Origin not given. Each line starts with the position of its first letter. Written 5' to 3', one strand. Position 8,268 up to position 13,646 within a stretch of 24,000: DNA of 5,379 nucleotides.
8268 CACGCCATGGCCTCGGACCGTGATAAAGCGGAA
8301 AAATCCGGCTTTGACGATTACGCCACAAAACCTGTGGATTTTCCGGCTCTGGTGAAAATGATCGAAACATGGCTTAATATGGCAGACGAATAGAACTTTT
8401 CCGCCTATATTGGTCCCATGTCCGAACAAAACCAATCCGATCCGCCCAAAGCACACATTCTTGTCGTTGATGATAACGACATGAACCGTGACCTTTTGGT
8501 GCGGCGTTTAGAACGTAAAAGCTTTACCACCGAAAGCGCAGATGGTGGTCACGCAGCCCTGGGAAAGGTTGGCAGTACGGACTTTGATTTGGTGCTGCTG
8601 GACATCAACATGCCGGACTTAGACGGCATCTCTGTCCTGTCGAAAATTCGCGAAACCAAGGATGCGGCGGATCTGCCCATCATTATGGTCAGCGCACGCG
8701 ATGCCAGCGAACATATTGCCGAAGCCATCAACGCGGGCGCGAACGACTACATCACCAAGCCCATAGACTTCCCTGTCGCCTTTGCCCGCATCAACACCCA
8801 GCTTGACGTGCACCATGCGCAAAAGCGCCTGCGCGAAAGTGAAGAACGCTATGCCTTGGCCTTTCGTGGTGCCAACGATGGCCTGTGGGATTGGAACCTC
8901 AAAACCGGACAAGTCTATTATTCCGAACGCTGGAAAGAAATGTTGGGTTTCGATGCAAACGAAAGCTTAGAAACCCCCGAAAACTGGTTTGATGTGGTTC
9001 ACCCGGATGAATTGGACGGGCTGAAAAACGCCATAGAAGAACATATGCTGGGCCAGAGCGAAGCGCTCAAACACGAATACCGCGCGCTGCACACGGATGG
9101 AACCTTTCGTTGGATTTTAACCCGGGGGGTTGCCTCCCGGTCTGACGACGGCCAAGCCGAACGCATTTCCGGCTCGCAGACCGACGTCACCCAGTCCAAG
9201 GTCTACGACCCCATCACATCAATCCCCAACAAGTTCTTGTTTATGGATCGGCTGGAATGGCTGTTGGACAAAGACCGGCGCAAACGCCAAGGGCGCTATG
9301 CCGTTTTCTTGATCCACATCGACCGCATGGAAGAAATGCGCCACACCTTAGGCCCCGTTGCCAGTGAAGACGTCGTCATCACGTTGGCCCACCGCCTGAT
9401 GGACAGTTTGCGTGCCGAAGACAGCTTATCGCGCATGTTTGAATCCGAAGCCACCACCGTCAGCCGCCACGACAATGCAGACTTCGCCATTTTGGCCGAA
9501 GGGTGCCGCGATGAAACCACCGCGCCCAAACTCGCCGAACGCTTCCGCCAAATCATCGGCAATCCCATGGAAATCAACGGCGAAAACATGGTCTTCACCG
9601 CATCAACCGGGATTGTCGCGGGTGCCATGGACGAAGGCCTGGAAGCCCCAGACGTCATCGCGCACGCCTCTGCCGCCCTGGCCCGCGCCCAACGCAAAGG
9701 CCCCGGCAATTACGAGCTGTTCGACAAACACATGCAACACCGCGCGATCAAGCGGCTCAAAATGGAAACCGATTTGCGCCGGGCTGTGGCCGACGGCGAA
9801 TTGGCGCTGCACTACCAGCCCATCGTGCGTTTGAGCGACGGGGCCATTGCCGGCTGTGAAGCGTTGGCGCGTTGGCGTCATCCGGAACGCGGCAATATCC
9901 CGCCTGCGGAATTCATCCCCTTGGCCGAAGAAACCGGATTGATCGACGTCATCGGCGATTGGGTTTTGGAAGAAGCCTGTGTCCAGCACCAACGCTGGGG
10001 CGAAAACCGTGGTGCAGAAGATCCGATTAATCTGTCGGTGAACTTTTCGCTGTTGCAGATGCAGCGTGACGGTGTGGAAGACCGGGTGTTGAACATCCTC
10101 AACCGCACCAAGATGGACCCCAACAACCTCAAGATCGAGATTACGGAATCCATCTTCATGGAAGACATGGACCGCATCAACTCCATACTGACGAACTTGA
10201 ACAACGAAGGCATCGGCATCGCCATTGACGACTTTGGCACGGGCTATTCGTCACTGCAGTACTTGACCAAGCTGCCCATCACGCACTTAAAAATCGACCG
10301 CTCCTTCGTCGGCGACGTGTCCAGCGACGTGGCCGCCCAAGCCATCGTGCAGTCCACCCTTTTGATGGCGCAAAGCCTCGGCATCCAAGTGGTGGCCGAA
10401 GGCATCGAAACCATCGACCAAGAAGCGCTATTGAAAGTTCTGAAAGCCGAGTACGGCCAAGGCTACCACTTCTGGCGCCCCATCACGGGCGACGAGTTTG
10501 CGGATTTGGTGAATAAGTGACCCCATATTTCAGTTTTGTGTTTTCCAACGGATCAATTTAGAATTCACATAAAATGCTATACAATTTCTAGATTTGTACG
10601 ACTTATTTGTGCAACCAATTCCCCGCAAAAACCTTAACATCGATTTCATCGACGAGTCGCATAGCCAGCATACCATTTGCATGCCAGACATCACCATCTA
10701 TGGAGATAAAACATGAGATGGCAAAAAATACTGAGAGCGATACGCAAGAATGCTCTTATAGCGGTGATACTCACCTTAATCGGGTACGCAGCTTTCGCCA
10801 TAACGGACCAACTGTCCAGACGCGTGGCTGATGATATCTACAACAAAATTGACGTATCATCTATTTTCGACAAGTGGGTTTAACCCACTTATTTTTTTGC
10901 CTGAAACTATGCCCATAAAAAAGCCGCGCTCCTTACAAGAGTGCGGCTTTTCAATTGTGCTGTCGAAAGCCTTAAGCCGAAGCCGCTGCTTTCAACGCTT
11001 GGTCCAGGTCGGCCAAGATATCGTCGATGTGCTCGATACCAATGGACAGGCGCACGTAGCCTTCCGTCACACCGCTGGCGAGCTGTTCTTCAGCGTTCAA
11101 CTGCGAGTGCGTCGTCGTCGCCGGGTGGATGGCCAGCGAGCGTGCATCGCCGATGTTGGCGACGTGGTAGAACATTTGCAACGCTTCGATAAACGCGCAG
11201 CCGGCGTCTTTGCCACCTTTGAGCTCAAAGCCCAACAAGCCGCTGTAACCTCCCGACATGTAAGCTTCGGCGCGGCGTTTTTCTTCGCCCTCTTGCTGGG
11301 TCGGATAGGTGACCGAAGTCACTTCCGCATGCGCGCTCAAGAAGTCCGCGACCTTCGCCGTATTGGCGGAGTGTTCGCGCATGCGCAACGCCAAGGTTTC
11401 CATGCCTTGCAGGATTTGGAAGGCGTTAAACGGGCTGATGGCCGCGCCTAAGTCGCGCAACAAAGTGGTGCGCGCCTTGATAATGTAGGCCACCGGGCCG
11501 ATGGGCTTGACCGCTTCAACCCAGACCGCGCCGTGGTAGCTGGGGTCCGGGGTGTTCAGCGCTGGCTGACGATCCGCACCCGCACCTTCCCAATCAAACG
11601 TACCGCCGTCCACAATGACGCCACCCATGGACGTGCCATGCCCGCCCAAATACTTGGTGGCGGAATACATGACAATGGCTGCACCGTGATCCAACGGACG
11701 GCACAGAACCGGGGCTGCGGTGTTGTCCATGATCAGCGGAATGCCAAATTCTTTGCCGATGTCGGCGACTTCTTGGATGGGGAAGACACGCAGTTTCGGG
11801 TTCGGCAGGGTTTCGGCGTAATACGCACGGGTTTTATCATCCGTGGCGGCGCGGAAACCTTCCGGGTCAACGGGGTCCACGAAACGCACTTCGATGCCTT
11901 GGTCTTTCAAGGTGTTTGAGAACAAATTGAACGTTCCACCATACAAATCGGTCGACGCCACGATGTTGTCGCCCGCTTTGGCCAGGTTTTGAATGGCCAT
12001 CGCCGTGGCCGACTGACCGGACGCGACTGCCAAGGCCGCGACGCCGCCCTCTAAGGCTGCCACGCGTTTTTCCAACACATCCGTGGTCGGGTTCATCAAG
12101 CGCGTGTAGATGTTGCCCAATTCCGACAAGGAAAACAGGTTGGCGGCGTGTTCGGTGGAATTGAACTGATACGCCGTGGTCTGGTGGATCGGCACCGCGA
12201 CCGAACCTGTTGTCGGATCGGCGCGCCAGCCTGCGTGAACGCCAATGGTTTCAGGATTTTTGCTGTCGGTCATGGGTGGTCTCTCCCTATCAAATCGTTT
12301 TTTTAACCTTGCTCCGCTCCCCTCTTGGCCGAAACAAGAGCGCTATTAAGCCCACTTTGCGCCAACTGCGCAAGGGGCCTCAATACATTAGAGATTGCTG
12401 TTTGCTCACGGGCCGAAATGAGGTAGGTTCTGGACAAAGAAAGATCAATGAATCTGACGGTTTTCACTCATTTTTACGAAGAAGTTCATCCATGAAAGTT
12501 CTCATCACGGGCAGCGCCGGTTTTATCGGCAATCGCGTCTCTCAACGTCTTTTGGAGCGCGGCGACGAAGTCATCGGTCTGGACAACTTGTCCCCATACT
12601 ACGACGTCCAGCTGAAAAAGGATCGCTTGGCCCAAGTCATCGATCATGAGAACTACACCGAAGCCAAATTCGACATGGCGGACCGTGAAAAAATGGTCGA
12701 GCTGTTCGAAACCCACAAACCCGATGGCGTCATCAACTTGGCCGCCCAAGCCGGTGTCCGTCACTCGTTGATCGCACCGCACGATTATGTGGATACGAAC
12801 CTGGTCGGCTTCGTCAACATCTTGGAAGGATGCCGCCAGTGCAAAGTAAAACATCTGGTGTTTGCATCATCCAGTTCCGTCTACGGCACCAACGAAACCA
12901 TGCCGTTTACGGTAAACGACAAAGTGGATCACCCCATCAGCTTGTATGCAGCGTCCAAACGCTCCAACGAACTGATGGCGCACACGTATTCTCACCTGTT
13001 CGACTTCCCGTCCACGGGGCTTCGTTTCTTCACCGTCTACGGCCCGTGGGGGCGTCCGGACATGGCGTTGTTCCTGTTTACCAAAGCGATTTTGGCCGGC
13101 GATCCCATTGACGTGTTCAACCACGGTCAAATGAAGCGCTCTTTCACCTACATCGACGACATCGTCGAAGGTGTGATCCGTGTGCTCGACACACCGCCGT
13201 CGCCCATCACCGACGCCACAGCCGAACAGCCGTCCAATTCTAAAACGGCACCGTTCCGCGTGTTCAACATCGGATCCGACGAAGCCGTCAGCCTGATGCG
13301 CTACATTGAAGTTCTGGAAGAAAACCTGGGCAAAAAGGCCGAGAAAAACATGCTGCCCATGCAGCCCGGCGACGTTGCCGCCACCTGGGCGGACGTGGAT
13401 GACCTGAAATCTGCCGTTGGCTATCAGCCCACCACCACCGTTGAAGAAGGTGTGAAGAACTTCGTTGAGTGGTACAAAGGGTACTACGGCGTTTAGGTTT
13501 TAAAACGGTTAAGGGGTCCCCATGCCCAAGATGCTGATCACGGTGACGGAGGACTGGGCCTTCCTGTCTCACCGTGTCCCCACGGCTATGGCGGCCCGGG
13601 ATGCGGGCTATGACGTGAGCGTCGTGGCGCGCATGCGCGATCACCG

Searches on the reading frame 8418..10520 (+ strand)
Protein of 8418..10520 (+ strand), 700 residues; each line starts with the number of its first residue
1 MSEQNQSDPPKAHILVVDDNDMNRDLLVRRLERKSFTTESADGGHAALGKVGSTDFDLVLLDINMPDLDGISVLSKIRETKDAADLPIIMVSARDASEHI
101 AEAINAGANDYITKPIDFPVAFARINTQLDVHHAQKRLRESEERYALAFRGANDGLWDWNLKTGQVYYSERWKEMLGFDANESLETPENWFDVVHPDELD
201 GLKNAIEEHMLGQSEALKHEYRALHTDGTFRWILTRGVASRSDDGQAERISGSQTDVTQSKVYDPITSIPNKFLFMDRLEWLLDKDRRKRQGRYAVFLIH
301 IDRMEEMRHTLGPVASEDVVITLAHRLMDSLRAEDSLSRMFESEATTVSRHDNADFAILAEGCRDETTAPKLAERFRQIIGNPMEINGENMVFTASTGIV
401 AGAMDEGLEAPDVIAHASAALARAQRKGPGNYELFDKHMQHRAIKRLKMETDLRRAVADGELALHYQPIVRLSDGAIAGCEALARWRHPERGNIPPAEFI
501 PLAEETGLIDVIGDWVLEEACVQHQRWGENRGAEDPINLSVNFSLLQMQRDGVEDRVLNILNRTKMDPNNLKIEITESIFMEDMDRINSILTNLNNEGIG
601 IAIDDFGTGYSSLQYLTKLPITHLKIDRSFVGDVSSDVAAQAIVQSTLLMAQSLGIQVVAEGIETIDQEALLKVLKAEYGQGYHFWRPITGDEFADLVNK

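Call 36: search_protein_families(library=pfam, proteins=[window:8418-10520:+], max_evalue=0.01)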
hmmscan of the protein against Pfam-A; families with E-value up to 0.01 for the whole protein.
window:8418-10520:+ (700 aa): 6 families
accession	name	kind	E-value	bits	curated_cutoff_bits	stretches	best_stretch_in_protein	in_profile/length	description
PF00563.25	EAL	-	3.2e-72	243.2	31.3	1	452-688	3-236/236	EAL domain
PF00072.30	Response_reg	-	4e-29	101.5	30.2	1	14-120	1-105/111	Response regulator receiver domain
PF08447.18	PAS_3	-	3.1e-21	75.9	25.6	1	166-252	2-87/89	PAS fold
PF00990.26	GGDEF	-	9.1e-19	68.2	23.8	1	262-428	2-158/161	Diguanylate cyclase, GGDEF domain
PF00989.32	PAS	-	5.2e-08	33.3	22.6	1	144-255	2-111/113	PAS fold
PF13426.13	PAS_9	-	1.3e-05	25.8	27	1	166-259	14-103/103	PAS domain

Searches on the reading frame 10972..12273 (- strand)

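Call 36: search_protein_families(library=pfam, proteins=[window:10972-12273:-], max_evalue=0.01)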
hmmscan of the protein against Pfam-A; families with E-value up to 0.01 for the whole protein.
window:10972-12273:- (433 aa): 2 families
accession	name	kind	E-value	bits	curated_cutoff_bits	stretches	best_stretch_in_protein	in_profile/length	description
PF01053.26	Cys_Met_Meta_PP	-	5.2e-122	407.5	27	1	8-428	1-381/381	Cys/Met metabolism PLP-dependent enzyme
PF01041.23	DegT_DnrJ_EryC1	-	0.0022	17.7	19.8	1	61-185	23-147/360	DegT/DnrJ/EryC1/StrS aminotransferase family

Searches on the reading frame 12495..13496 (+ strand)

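Call 4: search_protein_families(library=pfam, proteins=[window:12495-13496:+], max_evalue=1)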
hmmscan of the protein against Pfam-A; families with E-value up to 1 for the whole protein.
window:12495-13496:+ (333 aa): 10 families
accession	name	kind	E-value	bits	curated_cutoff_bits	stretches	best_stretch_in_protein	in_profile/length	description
PF01370.27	Epimerase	-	6.9e-55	186.5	20.9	1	2-234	1-228/240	NAD dependent epimerase/dehydratase family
PF16363.11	GDP_Man_Dehyd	-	9.2e-54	183.5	27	1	3-322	1-331/332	GDP-mannose 4,6 dehydratase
PF02719.21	Polysacc_synt_2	-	9.8e-16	58.2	20.2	1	2-229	1-215/293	Polysaccharide biosynthesis protein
PF04321.23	RmlD_sub_bind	-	1.9e-14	53.9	27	1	1-233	2-199/287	RmlD substrate binding domain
PF01073.25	3Beta_HSD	-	2.2e-13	50.3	22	1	3-185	1-185/280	3-beta hydroxysteroid dehydrogenase/isomerase family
PF07993.18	NAD_binding_4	-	4.1e-06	26.6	20.1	1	73-165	86-177/258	Male sterility protein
PF13460.12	NAD_binding_10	-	5.5e-06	26.8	27.2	1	6-156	1-125/184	NAD(P)H-binding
PF00106.31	adh_short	-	0.0015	18.5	26.6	1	2-110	3-116/195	short chain dehydrogenase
PF08659.16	KR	-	0.0016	18.8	22.6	1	2-133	3-144/180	KR domain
PF05368.20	NmrA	-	0.025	14.6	27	1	1-125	4-106/298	NmrA-like family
